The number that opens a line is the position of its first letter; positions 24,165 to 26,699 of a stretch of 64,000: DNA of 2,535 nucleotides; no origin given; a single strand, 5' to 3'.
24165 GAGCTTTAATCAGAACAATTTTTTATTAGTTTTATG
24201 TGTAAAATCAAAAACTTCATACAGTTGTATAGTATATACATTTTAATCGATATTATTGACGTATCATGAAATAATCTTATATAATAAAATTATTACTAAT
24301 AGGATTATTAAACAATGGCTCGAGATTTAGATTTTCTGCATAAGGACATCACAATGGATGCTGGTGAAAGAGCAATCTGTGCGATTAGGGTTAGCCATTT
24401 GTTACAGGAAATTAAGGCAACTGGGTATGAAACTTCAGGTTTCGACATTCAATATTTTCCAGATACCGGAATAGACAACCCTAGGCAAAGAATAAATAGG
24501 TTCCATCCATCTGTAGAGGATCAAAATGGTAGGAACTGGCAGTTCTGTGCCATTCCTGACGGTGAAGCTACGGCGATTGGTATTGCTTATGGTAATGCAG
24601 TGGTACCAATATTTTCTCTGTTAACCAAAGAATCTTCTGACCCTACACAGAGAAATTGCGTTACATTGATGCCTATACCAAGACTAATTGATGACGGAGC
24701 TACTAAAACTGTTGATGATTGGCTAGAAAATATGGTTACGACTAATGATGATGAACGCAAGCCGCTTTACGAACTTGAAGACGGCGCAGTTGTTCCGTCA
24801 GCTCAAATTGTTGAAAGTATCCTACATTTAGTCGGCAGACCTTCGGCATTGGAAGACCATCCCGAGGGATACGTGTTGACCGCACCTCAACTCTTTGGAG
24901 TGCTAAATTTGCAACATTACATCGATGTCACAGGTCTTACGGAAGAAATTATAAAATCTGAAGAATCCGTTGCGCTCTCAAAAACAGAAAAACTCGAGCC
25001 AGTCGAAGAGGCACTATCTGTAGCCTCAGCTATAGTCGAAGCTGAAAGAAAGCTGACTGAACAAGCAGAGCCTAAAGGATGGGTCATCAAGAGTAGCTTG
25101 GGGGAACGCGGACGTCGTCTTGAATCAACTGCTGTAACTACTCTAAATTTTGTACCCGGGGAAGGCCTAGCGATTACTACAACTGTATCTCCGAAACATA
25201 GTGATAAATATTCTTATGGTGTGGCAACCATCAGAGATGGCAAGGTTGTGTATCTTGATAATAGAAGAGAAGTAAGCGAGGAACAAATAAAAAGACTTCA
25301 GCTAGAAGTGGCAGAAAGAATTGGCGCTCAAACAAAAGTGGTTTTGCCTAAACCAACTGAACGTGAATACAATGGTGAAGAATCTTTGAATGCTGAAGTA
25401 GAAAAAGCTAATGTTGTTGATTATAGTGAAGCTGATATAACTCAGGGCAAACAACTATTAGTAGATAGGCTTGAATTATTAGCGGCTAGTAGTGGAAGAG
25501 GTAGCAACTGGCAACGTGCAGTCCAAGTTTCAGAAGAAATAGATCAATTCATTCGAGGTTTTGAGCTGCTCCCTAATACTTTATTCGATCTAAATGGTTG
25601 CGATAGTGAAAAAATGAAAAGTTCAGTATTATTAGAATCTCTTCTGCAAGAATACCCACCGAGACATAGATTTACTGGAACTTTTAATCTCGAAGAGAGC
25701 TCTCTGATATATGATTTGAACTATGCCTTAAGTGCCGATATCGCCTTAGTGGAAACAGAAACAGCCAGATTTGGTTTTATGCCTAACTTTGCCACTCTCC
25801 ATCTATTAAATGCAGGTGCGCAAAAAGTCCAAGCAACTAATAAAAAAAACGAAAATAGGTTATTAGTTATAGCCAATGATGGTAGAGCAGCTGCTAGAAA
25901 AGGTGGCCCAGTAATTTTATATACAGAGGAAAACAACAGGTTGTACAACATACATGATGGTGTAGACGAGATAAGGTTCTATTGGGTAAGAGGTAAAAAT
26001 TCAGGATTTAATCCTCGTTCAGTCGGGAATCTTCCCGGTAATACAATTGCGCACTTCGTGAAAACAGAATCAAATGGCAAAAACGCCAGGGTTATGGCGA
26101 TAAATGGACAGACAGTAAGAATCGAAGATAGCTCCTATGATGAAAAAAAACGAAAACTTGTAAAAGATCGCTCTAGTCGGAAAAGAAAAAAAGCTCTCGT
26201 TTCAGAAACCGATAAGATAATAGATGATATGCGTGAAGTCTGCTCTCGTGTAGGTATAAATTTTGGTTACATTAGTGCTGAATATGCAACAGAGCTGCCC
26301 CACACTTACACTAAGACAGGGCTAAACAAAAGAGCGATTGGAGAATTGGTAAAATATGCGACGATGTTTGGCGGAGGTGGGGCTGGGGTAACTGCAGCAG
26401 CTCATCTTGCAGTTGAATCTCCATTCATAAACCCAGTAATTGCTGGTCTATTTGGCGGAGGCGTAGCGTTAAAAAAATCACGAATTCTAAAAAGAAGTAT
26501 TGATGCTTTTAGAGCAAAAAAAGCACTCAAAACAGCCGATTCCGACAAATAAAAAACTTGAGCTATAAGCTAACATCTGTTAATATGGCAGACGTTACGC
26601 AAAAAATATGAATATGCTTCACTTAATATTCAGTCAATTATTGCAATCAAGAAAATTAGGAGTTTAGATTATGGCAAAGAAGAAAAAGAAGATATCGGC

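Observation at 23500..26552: Orphan 745-aa tail-anchored glycine-zipper protein inserted between nusG and rplK behind a 433-nt extremely AT-rich spacer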

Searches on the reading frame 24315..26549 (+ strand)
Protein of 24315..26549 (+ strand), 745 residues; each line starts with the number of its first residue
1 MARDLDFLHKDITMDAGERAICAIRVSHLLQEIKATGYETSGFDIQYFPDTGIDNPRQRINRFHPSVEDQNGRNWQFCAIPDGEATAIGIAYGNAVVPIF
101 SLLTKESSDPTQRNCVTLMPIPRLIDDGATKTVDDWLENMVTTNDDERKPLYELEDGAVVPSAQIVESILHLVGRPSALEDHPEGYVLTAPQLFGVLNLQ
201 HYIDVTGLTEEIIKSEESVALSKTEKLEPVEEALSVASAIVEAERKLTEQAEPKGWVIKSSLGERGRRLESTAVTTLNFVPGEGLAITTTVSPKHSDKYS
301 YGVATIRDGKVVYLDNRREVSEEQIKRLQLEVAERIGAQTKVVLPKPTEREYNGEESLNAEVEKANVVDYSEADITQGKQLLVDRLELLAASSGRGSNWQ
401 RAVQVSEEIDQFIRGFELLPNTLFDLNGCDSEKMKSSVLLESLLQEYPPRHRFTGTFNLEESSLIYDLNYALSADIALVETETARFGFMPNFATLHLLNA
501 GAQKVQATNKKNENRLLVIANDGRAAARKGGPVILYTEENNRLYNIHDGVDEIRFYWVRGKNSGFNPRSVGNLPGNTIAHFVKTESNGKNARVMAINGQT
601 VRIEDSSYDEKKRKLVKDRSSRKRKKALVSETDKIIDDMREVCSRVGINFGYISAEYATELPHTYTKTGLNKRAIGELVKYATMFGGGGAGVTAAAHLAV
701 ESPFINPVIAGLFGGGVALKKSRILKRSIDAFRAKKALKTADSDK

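Call 4: search_protein_families(library=pfam, proteins=[window:24315-26549:+], max_evalue=1)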
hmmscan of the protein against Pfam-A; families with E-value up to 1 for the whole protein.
window:24315-26549:+ (745 aa): 1 family
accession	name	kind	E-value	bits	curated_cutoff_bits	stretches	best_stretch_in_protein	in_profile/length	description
PF11819.13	CUPID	-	0.046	14.2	22.4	0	222-251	102-131/136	Cytohesin Ubiquitin Protein Inducing Domain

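Call 5: find_homologous_proteins(query=window:24315-26549:+)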
Query window:24315-26549:+ (745 aa): 1 proteins with E <= 0.001 among 8000 candidates.
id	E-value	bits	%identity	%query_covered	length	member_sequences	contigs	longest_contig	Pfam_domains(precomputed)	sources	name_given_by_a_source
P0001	0.0e+0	1666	100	100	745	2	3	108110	-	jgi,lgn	jgi:hypothetical protein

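Call 6: search_protein_families(library=ncbifam, proteins=[window:24315-26549:+], max_evalue=1)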
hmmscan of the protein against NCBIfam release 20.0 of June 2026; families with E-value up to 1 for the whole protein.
window:24315-26549:+ (745 aa): 0 families

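Call 7: search_protein_families(library=phrogs, proteins=[window:24315-26549:+], max_evalue=1)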
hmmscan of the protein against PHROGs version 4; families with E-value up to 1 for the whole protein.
window:24315-26549:+ (745 aa): 1 family
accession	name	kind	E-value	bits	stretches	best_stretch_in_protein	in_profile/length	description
phrog_5598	-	unknown function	0.051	14.4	1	508-554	7-53/73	-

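Call 10: find_encoding_contigs(protein=P0001, flank=10000, max_places=6)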
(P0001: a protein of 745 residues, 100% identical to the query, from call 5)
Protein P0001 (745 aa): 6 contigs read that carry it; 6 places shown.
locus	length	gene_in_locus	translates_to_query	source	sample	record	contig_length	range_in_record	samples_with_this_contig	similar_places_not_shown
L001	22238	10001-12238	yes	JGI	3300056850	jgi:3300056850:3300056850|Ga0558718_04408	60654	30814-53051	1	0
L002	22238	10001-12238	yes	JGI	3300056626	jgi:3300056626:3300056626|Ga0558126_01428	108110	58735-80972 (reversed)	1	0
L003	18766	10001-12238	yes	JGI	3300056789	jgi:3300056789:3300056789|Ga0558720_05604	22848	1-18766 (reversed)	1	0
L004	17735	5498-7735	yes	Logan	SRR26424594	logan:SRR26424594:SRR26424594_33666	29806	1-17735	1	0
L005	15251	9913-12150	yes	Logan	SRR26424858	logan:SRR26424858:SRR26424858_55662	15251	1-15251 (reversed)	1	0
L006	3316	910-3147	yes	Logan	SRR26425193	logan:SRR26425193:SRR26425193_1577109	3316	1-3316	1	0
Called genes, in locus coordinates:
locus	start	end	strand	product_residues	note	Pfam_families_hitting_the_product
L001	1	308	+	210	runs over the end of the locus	-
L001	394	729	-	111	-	-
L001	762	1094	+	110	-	PF02583:Trns_repr_metal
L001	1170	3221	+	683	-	PF19335:HMBD (weak), PF00122:E1-E2_ATPase, PF00702:Hydrolase, PF08282:Hydrolase_3 (weak)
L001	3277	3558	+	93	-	-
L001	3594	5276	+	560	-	PF13426:PAS_9 (weak), PF00512:HisKA, PF02518:HATPase_c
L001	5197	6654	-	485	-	PF13506:Glyco_transf_21, PF00535:Glycos_transf_2, PF10111:Glyco_tranf_2_2 (weak), PF13641:Glyco_tranf_2_3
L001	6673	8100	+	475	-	PF00890:FAD_binding_2 (weak), PF01134:GIDA (weak), PF01266:DAO (weak), PF07992:Pyr_redox_2, PF12831:FAD_oxidored, PF13738:Pyr_redox_3, PF00070:Pyr_redox, PF02852:Pyr_redox_dim, +4 more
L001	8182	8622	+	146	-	PF00584:SecE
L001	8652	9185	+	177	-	PF02357:NusG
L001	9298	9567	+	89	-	-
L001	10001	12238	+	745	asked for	-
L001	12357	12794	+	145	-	PF03946:Ribosomal_L11_N, PF00298:Ribosomal_L11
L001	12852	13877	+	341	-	PF00687:Ribosomal_L1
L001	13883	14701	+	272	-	PF00459:Inositol_P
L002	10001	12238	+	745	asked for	-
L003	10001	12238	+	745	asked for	-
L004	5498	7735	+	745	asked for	-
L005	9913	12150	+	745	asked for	-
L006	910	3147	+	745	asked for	-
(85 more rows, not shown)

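Call 16: predict_structure(protein=window:24315-26549:+)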
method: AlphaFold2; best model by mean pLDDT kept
length: 745 residues; sequences in the alignment: 1
mean_pLDDT: 32.6   pTM: 0.19
mean pLDDT of the five models: 32.6, 29.4, 26.4, 24.7, 24.2
residues with pLDDT >= 90: 0; 70-90: 0; 50-70: 0; < 50: 745
segments of 3 or more residues with pLDDT < 50: 1-745
pLDDT, mean of each block of 10 residues (from residue 1): 30 33 37 35 31 32 32 34 35 31 30 25 27 33 33 31 33 33 32 31 29 29 31 32 33 28 29 31 33 30 32 35 42 35 29 33 29 34 37 37 33 31 27 28 28 25 27 26 27 29 29 31 27 29 31 31 31 35 33 33 35 36 36 41 40 34 39 45 39 40 36 35 38 39 36
secondary structure, 60 per line:
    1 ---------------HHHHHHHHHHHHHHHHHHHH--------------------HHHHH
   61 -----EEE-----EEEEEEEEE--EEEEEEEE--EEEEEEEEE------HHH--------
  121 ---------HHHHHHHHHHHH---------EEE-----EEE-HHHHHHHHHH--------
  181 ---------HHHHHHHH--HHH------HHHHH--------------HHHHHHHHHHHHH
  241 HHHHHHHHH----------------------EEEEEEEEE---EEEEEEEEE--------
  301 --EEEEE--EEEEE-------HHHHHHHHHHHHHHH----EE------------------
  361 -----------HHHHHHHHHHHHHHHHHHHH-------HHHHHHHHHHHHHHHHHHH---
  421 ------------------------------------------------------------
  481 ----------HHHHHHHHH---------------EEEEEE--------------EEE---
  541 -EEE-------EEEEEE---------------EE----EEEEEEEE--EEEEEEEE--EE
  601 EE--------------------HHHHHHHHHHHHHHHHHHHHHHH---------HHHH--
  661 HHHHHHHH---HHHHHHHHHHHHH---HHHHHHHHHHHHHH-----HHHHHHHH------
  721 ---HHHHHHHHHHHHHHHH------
elements in order (helices of 4 or more, strands of 3 or more residues): H16-35 H56-60 E66-68 E74-82 E85-92 E95-103 H130-141 E151-153 E159-161 H163-172 H190-197 H209-213 H228-249 E272-280 E284-292 E303-307 E310-314 H322-336 H372-391 H399-417 H491-499 E515-520 E535-537 E542-544 E552-557 E579-586 E589-596 E599-602 H623-645 H655-658 H661-668 H672-684 H688-701 H707-714 H724-739

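Call 20: search_protein_representatives(protein=window:24315-26549:+)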
Query: 745 residues. Proteins with E-value up to 0.001 (for the whole library): 2; up to 1e-10: 2; up to 1e-30: 1. The best 2 are listed.
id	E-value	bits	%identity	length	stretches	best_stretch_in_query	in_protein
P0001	0.0e+00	1666.3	100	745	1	1-745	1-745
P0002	2.3e-16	75.9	26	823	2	67-387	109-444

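Call 22: find_encoding_contigs(protein=P0002, flank=10000)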
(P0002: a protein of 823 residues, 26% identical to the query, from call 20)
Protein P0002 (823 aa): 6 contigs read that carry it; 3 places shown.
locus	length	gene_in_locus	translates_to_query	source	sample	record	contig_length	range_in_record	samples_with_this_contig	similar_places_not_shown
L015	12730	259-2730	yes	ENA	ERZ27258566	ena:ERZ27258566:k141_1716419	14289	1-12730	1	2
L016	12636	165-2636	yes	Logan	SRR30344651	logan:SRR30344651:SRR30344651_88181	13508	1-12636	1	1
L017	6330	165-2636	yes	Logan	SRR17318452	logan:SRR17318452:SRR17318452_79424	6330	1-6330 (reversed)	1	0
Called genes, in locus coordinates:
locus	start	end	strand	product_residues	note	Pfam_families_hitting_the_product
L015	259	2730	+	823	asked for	-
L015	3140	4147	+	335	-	PF02016:Peptidase_S66, PF17676:Peptidase_S66C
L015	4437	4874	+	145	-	-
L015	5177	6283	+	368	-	-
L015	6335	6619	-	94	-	-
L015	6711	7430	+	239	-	-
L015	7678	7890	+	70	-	-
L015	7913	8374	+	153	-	-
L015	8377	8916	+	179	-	PF18306:LDcluster4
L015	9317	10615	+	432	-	PF13393:tRNA-synt_His, PF00587:tRNA-synt_2b, PF03129:HGTP_anticodon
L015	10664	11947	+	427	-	PF05697:Trigger_N, PF00254:FKBP_C, PF05698:Trigger_C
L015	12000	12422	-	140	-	-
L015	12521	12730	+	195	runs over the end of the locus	PF00574:CLP_protease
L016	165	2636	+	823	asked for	-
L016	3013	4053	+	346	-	PF02016:Peptidase_S66, PF17676:Peptidase_S66C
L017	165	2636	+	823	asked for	-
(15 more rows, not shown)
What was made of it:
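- On LXG/T7SS or T6SS glycine-zipper toxins: Peptidase_S66 follows P0002 after about 400 nt (call 22).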

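Call 24: find_homologous_proteins(query=A1, max_evalue=0.01)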
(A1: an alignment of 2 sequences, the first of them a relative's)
Query A1 (2 sequences) (745 aa, profile of the alignment): 1 proteins with E <= 0.01 among 8000 candidates.
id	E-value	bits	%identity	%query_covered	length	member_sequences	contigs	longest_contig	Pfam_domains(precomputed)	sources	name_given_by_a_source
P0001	0.0e+0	1338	100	100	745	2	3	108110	-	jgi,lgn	jgi:hypothetical protein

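Call 25: find_related_loci(query=A1, collection=metagenome_contigs, flank=10000)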
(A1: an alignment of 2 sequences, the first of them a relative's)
Query A1 (745 aa) in metagenome_contigs; peptide patterns used: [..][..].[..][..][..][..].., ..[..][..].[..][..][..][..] (x = any residue, [..] = any of these).
269 stretches matched a pattern, but none encodes a relative of the query by tblastn (E <= 1e-3).

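Call 26: find_related_loci(query=A1, collection=viral_contigs, flank=10000)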
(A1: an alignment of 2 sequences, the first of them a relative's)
Query A1 (745 aa) in viral_contigs; peptide patterns used: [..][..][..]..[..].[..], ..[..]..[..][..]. (x = any residue, [..] = any of these).
62 stretches matched a pattern, but none encodes a relative of the query by tblastn (E <= 1e-3).

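Call 27: find_homologous_proteins(query=P0002, max_evalue=0.01)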
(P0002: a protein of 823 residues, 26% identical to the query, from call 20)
Query P0002 (823 aa): 1 proteins with E <= 0.01 among 8000 candidates.
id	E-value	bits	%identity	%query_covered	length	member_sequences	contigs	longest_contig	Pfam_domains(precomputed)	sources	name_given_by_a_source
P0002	0.0e+0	1846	100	100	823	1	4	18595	-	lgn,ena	-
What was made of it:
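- Tried and rejected: Word-index searches with ORF745, with the two-sequence profile and with P0002 each returned only the query itself (calls 5, 24, 27).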

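Call 34: search_protein_families(library=pfam, proteins=[P0002], max_evalue=5)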
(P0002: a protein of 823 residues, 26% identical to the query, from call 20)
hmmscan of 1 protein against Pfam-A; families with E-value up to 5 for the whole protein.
P0002 (823 aa): 2 families
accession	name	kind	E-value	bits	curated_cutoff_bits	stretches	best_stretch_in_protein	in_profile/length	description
PF24282.1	DUF7470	-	0.045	14.1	27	1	769-793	16-40/58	Family of unknown function (DUF7470)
PF02893.26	GRAM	-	0.047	14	23.6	1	653-713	38-96/112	GRAM domain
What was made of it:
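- On Pfam glycine-zipper families (PF05433, PF13488, PF13441): No such family listed at E up to 1 for ORF745 (call 4) or up to 5 for P0002 (call 34).
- Closest known: Glycine-zipper 2TM hairpin proteins. Different: No HMM match at E up to 1-5 (calls 4, 34).
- There is no match to Pfam glycine-zipper families (calls 4, 34).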

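Call 35: search_protein_families(library=padloc, proteins=[window:24315-26549:+, P0002], max_evalue=1)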
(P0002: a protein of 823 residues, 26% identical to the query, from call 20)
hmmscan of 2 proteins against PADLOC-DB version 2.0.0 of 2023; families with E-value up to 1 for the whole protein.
window:24315-26549:+ (745 aa): 0 families

P0002 (823 aa): 0 families
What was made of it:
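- On Anti-phage defence systems (PADLOC-DB): No families for ORF745, P0002 or orf89 (call 35).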

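Call 36: search_solved_structures(query=A1, max_evalue=10, show_alignments=2)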
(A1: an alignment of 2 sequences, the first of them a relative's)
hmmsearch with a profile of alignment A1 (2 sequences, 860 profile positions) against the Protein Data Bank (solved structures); distinct sequences matched with E-value up to 10: 0.

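Call 50: predict_structure(alignment_id=A1)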
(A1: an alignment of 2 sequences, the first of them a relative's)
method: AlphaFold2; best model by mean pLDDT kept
length: 745 residues; sequences in the alignment: 2
mean_pLDDT: 32.5   pTM: 0.23
mean pLDDT of the five models: 32.5, 31.3, 31.0, 29.3, 28.1
residues with pLDDT >= 90: 0; 70-90: 0; 50-70: 26; < 50: 719
segments of 3 or more residues with pLDDT < 50: 1-375, 393-404, 413-428, 431-745
pLDDT, mean of each block of 10 residues (from residue 1): 27 30 34 31 30 30 30 34 36 32 32 27 28 33 27 26 30 33 33 34 31 33 30 29 30 24 22 26 28 28 28 30 33 28 29 36 31 49 58 46 50 44 45 45 45 36 31 28 27 25 25 27 28 28 29 31 30 31 29 29 32 35 36 37 33 28 28 36 37 37 37 33 36 33 31
secondary structure, 60 per line:
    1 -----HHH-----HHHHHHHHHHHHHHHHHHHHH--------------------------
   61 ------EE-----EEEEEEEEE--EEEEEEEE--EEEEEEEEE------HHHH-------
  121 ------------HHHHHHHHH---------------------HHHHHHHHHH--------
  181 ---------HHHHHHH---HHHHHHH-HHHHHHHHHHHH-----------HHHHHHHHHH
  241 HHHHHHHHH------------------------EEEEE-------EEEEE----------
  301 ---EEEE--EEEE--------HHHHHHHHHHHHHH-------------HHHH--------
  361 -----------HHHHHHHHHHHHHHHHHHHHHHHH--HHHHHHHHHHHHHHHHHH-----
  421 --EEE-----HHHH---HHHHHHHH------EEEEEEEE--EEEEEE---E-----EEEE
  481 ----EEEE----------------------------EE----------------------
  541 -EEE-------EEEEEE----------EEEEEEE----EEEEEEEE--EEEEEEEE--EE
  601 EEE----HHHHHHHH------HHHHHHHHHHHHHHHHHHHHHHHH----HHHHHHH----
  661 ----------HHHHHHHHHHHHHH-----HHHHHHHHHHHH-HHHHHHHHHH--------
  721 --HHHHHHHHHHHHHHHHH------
elements in order (helices of 4 or more, strands of 3 or more residues): H14-34 E74-82 E85-92 E95-103 H110-113 H133-141 H163-172 H190-196 H200-206 H208-219 H231-249 E274-278 E286-290 E304-307 E310-313 H322-335 H349-352 H372-395 H398-415 E423-425 H431-434 H438-445 E452-459 E462-467 E477-480 E485-488 E542-544 E552-557 E568-574 E579-586 E589-596 E599-603 H608-615 H622-645 H650-656 H671-684 H690-701 H703-712 H723-739
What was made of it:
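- Both AlphaFold2 runs gave pLDDT of about 32 (calls 16, 50), so there is no structural support for any domain assignment.
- Tried and rejected: AlphaFold2 on the single sequence and on the two-sequence alignment gave mean pLDDT 32.6 and 32.5 (calls 16, 50).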

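Call 68: search_dna_similar(query=window:24315-26549:+, collection=phages, mode=protein, max_evalue=0.01, max_rows=10)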
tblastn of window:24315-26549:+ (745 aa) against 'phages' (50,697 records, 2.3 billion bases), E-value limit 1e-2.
No match.

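Call 69: search_dna_similar(query=window:24315-26549:+, collection=plasmids, mode=protein, max_evalue=0.01, max_rows=10)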
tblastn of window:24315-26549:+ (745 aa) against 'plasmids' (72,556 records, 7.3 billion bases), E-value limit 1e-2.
No match.
